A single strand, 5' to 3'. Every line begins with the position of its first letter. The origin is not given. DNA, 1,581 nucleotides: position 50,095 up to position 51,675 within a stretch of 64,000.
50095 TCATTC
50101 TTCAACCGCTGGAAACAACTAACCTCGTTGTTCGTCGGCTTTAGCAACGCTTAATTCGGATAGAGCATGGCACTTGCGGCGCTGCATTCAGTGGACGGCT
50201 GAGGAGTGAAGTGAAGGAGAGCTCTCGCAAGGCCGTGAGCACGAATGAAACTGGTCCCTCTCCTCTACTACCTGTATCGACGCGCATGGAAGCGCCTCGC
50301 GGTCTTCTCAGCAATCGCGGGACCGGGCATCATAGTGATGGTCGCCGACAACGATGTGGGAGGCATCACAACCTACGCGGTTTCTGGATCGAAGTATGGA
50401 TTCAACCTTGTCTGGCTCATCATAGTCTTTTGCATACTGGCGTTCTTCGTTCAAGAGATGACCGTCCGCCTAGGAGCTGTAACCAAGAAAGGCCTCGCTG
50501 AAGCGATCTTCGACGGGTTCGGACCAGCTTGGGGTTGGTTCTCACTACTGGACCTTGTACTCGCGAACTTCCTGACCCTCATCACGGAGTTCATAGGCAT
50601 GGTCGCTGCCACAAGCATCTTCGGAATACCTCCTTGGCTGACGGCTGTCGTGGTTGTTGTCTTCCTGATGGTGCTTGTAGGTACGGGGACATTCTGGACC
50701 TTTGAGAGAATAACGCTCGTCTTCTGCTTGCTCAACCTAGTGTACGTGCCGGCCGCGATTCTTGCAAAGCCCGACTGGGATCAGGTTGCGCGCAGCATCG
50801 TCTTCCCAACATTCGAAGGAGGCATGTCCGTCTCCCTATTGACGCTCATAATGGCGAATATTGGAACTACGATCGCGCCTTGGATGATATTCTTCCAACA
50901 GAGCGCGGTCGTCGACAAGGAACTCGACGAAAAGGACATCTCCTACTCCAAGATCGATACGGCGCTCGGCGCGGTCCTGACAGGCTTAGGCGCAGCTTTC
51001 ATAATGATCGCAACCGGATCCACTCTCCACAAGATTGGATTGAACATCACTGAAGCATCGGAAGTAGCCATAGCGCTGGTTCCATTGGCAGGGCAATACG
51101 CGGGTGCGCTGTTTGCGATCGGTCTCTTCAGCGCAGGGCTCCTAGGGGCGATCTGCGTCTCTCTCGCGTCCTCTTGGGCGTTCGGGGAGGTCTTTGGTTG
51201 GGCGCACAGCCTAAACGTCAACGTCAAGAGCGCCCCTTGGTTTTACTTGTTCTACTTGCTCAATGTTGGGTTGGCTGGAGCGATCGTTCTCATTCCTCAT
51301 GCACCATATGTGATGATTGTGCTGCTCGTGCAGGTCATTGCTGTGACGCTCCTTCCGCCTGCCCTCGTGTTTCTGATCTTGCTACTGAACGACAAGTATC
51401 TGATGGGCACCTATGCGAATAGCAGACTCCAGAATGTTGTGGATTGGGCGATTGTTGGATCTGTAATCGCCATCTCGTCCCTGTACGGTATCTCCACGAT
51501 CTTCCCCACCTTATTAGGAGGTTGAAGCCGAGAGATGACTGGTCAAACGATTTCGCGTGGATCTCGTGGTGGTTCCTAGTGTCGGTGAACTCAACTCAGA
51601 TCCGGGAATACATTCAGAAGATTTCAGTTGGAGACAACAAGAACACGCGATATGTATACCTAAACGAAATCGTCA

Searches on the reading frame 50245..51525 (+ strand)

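Call 12: search_protein_families(library=pfam, proteins=[window:50245-51525:+], max_evalue=0.01)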
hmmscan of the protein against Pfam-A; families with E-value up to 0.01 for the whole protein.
window:50245-51525:+ (426 aa): 1 family
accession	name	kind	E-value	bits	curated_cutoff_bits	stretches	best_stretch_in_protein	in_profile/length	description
PF01566.24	Nramp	-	8.7e-83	278.7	29.8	1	41-394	1-357/357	Natural resistance-associated macrophage protein-like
